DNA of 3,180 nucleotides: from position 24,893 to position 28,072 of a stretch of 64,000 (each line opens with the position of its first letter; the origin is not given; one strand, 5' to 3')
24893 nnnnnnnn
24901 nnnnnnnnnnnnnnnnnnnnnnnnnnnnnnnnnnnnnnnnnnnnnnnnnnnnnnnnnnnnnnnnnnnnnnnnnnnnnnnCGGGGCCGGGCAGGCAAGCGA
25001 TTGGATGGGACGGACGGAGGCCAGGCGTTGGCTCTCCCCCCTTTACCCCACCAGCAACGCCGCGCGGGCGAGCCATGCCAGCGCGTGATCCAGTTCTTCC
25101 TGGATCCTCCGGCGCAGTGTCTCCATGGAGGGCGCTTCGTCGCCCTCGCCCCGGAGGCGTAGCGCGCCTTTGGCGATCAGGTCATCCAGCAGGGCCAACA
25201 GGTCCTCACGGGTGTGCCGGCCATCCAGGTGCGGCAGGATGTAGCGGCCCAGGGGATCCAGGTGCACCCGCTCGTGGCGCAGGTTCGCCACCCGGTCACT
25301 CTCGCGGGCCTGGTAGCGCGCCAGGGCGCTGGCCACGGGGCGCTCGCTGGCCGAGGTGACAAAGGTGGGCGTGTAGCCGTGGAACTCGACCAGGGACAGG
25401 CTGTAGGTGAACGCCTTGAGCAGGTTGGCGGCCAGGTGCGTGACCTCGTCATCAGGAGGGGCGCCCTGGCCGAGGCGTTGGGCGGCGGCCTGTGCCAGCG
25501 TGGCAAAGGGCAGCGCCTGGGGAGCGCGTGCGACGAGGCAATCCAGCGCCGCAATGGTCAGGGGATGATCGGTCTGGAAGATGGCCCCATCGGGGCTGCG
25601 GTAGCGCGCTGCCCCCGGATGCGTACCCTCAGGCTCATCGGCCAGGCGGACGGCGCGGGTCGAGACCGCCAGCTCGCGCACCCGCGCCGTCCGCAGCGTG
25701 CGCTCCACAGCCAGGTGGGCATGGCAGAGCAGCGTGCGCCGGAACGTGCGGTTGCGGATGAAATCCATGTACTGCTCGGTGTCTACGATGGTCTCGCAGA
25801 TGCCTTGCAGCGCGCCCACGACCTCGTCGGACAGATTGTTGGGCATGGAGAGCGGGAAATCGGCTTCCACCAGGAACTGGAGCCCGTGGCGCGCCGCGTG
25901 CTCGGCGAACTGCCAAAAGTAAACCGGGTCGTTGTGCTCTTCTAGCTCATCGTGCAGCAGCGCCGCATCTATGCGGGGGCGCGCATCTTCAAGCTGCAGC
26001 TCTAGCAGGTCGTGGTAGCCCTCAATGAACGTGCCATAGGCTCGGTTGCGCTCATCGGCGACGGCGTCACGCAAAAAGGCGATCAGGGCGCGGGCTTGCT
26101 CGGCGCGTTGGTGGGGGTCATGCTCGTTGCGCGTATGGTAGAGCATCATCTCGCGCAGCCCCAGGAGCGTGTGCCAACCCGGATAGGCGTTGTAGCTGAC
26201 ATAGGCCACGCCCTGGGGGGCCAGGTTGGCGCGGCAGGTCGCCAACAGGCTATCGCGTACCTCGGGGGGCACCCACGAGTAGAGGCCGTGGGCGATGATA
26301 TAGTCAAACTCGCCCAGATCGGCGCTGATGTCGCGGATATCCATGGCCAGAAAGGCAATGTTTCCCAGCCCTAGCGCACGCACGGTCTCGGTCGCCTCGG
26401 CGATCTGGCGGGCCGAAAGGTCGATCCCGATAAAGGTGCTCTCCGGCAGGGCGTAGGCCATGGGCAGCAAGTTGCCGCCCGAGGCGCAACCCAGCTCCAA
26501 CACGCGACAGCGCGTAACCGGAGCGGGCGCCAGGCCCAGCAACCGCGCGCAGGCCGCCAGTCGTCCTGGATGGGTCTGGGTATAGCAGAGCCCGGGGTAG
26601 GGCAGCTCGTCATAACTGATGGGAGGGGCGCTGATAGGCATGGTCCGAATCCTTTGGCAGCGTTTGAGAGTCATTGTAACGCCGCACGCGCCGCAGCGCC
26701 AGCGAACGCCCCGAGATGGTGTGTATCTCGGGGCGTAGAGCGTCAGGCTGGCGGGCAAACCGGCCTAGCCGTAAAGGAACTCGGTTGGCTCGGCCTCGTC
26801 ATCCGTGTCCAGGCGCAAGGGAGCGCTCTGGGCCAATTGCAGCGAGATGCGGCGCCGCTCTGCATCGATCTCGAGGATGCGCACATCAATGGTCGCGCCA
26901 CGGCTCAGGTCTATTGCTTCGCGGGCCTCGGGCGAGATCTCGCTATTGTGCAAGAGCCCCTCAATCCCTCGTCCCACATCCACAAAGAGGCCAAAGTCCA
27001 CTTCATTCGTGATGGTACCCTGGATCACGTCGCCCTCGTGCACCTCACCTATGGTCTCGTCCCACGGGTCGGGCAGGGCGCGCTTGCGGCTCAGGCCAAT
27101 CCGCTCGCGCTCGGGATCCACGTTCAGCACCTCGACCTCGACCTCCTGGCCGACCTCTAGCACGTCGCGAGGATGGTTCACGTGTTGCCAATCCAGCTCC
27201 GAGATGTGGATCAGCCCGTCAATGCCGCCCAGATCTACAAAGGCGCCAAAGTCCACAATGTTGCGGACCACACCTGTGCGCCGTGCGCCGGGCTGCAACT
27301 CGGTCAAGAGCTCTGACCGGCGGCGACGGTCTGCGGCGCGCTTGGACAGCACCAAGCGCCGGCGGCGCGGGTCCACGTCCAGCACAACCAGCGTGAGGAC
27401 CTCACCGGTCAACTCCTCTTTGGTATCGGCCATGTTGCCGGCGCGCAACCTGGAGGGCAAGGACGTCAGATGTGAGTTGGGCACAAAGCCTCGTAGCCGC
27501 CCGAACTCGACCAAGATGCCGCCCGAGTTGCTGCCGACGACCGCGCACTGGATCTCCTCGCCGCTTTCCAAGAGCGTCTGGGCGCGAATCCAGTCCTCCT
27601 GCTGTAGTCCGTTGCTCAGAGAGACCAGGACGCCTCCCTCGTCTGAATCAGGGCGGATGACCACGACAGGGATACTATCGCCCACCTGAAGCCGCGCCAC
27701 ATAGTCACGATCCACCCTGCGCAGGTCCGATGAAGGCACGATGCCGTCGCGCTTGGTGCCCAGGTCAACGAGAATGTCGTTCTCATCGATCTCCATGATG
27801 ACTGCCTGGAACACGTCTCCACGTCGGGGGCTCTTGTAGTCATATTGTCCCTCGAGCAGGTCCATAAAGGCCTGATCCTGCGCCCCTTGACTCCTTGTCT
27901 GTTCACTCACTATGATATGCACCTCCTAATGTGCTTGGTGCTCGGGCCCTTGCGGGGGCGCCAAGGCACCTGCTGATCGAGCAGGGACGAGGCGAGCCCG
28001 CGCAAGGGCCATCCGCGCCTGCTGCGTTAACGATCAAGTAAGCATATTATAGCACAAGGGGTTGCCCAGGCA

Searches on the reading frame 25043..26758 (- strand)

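Call 45: search_protein_families(library=pfam, proteins=[window:25043-26758:-], max_evalue=0.00001)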
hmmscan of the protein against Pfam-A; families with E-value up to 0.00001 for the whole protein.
window:25043-26758:- (571 aa): 8 families
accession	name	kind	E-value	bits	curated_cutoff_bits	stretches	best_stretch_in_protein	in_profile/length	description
PF21782.3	PKMT_2nd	-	1.4e-25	89.9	27.8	1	472-568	1-98/98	PKMT, C-terminal winged helix domain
PF10119.14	MethyTransf_Reg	-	1.6e-23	83.7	25.5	1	265-346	3-84/84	Predicted methyltransferase regulatory domain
PF13649.12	Methyltransf_25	-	9.9e-17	61.9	27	1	86-183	1-97/97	Methyltransferase domain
PF08242.18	Methyltransf_12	-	5.2e-15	56.4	30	1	87-184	1-97/98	Methyltransferase domain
PF13847.12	Methyltransf_31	-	1.4e-12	48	27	1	84-160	5-84/145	Methyltransferase domain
PF13489.12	Methyltransf_23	-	3.2e-10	40.4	27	1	68-200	8-130/164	Methyltransferase domain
PF08241.18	Methyltransf_11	-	1.8e-09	38.5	21.2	1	87-186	1-94/95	Methyltransferase domain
PF02390.23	Methyltransf_4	-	1.7e-08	34.6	24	1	85-141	4-60/173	Putative methyltransferase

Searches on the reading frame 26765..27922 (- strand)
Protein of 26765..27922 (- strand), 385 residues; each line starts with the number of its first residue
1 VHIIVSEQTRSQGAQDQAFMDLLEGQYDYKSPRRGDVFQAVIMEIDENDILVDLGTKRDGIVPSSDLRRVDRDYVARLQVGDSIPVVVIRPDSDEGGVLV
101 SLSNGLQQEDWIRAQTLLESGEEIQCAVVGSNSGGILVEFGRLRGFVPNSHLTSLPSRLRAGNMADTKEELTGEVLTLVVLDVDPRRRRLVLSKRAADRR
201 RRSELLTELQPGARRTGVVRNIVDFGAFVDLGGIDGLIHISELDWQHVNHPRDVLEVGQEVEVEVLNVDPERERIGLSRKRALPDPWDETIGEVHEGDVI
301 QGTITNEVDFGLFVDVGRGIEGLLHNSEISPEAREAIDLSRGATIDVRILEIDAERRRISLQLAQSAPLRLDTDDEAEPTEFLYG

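Call 45: search_protein_families(library=pfam, proteins=[window:26765-27922:-], max_evalue=0.00001)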
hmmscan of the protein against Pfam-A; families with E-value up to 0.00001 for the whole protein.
window:26765-27922:- (385 aa): 2 families
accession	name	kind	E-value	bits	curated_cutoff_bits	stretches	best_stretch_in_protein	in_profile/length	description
PF00575.29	S1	-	1.4e-61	205.2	22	4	209-280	2-74/74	S1 RNA binding domain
PF23459.1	S1_RRP5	-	6.4e-16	59.1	27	0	209-278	1-71/72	RRP5 S1 domain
